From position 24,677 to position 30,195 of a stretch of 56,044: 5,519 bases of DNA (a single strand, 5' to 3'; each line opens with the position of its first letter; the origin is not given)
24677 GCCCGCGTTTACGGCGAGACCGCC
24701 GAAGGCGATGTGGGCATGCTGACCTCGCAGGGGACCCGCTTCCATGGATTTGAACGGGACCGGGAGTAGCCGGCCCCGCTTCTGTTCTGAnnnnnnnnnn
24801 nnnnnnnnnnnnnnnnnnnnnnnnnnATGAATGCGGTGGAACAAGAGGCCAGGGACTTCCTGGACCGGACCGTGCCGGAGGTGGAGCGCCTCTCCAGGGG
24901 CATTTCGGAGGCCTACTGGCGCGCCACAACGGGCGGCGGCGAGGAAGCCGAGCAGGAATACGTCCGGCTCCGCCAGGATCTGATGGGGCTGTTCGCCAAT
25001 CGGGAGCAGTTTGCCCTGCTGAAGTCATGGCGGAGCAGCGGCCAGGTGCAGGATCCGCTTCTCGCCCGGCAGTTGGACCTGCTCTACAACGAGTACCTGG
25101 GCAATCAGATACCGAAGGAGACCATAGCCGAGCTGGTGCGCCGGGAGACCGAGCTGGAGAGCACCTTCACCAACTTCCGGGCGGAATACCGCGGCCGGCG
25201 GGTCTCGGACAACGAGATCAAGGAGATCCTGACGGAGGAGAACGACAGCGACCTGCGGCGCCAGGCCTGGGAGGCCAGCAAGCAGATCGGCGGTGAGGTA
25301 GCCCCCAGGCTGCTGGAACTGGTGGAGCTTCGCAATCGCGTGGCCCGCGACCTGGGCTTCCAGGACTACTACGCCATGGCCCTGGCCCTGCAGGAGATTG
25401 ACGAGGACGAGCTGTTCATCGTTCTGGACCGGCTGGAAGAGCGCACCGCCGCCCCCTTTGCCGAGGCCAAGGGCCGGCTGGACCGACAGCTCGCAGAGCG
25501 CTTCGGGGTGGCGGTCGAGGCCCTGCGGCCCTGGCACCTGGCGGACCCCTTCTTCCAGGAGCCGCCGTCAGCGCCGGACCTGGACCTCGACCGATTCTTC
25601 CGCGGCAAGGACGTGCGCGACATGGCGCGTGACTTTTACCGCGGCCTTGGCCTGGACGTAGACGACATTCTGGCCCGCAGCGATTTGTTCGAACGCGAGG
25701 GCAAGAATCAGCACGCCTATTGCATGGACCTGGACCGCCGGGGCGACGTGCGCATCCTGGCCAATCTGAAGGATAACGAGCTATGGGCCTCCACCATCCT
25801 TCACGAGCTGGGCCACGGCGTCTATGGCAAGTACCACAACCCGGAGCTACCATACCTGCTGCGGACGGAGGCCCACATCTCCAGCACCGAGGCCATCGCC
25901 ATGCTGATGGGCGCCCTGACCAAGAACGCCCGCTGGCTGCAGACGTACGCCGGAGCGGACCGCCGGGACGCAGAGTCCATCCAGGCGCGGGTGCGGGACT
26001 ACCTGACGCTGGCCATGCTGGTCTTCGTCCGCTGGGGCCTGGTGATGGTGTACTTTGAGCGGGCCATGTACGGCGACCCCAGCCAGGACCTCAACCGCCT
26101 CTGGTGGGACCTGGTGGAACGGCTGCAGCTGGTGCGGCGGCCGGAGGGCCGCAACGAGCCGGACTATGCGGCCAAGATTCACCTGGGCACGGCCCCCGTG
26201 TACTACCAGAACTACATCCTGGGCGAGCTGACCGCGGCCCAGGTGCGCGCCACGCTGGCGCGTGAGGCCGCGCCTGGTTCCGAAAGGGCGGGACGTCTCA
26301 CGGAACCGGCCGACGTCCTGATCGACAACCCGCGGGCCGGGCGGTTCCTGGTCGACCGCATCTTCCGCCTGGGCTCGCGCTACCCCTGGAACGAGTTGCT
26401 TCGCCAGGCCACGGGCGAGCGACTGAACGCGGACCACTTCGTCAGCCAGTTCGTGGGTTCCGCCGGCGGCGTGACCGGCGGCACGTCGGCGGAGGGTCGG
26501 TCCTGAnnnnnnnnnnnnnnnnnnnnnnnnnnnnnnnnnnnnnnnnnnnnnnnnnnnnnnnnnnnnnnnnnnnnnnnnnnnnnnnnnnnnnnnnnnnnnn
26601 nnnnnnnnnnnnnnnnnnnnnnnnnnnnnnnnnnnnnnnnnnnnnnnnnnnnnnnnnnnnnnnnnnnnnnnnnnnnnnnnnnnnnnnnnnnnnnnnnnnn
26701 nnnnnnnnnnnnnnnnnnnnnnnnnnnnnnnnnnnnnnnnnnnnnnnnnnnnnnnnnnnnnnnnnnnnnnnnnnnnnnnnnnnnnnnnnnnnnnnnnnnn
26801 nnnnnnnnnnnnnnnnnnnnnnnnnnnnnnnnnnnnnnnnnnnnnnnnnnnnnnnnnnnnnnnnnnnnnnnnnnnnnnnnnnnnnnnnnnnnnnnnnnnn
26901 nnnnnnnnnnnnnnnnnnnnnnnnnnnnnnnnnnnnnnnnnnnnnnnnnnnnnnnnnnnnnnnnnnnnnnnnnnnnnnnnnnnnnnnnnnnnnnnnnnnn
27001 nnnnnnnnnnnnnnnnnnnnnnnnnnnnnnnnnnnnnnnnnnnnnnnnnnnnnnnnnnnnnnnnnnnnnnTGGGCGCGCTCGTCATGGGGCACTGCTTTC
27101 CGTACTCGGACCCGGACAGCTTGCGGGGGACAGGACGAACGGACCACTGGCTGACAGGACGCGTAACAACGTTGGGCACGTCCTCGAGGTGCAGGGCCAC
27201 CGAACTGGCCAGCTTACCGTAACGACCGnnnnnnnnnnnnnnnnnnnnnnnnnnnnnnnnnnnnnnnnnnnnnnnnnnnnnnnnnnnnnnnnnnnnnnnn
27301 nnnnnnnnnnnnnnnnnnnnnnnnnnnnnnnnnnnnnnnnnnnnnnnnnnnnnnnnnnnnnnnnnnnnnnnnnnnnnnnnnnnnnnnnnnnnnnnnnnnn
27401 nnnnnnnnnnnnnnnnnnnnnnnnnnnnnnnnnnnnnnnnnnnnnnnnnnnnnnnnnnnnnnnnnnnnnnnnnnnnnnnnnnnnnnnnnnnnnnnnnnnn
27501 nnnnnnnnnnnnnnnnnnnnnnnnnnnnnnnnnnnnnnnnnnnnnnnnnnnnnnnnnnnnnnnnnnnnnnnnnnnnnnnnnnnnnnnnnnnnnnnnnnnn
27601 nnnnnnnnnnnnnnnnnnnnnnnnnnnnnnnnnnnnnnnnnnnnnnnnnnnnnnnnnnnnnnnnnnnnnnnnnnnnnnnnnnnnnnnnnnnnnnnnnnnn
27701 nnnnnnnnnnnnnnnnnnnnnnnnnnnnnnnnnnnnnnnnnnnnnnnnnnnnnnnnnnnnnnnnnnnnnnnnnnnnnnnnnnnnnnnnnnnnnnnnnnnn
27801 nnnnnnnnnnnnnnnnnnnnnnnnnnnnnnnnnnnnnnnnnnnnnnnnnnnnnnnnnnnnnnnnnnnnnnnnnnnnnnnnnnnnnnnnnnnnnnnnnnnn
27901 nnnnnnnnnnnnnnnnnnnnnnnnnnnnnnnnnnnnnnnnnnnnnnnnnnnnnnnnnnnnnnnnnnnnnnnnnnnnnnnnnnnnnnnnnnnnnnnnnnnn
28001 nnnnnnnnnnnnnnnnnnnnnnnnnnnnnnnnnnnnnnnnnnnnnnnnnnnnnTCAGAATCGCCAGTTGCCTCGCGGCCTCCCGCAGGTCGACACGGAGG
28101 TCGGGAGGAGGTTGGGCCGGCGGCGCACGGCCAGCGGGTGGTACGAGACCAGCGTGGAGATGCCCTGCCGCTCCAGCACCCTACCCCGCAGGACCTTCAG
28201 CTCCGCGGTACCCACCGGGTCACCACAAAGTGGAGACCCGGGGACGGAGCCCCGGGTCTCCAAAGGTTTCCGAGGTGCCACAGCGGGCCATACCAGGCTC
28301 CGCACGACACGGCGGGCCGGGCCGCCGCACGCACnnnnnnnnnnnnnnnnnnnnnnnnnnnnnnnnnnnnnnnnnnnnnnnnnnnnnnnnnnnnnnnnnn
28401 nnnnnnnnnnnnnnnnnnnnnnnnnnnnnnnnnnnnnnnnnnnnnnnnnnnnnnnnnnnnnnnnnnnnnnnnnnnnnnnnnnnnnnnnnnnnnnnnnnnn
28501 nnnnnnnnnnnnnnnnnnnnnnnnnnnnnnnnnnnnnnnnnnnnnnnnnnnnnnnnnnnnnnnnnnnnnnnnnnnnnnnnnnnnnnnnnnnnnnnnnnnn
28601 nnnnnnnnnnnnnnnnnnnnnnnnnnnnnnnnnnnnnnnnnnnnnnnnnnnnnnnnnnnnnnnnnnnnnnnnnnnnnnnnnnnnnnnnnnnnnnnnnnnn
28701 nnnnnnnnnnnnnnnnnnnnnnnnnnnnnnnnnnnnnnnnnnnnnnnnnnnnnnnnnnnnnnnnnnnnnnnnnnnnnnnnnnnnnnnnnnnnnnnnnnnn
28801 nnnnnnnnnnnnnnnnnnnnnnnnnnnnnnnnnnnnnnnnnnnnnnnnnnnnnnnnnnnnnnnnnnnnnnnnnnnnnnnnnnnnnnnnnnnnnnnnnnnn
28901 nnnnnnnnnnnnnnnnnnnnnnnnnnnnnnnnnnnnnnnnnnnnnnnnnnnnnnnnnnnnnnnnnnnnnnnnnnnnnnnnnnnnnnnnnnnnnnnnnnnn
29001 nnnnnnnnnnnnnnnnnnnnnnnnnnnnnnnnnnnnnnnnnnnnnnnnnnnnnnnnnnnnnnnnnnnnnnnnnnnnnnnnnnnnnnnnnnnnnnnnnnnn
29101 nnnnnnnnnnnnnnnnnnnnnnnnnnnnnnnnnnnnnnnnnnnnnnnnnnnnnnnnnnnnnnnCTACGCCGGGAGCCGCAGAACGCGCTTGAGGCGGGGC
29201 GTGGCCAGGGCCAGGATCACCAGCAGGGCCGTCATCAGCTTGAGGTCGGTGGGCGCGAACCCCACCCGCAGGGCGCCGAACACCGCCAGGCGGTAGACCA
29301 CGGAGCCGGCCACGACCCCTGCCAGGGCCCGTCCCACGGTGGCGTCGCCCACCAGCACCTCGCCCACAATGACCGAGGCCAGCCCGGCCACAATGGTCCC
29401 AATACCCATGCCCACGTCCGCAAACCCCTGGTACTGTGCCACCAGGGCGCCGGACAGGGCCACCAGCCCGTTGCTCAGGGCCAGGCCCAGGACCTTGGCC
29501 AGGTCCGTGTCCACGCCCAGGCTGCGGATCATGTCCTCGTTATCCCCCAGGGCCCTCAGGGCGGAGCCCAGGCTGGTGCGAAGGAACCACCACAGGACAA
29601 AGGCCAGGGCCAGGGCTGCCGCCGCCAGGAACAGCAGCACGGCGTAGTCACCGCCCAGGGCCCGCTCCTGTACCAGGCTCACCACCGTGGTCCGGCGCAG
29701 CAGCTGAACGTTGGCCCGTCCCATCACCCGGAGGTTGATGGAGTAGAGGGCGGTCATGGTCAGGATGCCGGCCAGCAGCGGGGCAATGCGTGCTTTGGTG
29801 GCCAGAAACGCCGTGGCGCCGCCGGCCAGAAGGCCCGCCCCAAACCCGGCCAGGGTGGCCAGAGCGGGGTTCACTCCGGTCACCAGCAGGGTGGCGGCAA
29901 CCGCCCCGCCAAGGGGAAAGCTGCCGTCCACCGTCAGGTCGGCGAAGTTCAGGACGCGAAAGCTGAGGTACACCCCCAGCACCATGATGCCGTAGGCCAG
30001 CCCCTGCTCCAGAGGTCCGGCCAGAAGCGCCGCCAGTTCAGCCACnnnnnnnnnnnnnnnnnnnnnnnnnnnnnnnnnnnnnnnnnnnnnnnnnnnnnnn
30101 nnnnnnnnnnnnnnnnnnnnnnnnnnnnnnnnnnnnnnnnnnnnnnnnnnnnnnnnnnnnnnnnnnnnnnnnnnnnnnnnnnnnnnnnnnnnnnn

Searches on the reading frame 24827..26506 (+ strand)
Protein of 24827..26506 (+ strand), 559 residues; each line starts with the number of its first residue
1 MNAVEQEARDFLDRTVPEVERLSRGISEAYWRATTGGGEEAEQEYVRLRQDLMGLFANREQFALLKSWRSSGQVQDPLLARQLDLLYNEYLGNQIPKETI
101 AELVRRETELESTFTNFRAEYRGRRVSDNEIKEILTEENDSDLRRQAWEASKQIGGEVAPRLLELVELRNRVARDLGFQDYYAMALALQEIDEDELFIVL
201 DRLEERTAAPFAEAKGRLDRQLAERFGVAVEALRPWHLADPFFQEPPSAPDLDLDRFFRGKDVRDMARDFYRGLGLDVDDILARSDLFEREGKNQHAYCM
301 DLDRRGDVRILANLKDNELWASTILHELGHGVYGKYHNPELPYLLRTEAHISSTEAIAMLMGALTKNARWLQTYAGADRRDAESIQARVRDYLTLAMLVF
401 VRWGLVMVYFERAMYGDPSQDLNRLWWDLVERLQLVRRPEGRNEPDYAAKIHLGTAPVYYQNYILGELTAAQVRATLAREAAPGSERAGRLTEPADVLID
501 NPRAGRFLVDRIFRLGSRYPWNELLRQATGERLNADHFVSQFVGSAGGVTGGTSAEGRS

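Call 55: search_protein_families(library=pfam, proteins=[window:24827-26506:+], max_evalue=0.00001)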
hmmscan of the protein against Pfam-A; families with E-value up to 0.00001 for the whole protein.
window:24827-26506:+ (559 aa): 3 families
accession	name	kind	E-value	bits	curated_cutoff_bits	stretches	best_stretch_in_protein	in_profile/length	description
PF01401.24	Peptidase_M2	-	2.2e-26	93.1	23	2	263-534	280-553/581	Angiotensin-converting enzyme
PF01432.26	Peptidase_M3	-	2.5e-16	60.5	27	1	286-540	190-453/457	Peptidase family M3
PF02074.21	Peptidase_M32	-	8.7e-12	44.9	25.1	1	459-540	410-483/489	Carboxypeptidase Taq (M32) metallopeptidase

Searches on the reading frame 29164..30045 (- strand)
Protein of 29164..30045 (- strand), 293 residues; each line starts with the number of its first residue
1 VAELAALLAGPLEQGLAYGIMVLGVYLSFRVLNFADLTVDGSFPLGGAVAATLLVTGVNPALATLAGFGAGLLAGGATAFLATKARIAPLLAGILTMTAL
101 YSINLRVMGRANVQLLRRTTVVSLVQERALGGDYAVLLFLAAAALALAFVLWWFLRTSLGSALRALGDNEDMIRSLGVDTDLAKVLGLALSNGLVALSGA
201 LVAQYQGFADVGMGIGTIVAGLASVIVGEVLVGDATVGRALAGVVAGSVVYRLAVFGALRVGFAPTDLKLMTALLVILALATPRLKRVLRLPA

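Call 56: search_protein_families(library=pfam, proteins=[window:29164-30045:-], max_evalue=0.00001)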
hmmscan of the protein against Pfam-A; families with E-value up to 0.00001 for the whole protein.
window:29164-30045:- (293 aa): 1 family
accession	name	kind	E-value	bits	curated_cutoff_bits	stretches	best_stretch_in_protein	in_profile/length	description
PF02653.21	BPD_transp_2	-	7e-27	94.7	26.8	1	13-279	7-267/269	Branched-chain amino acid transport system / permease component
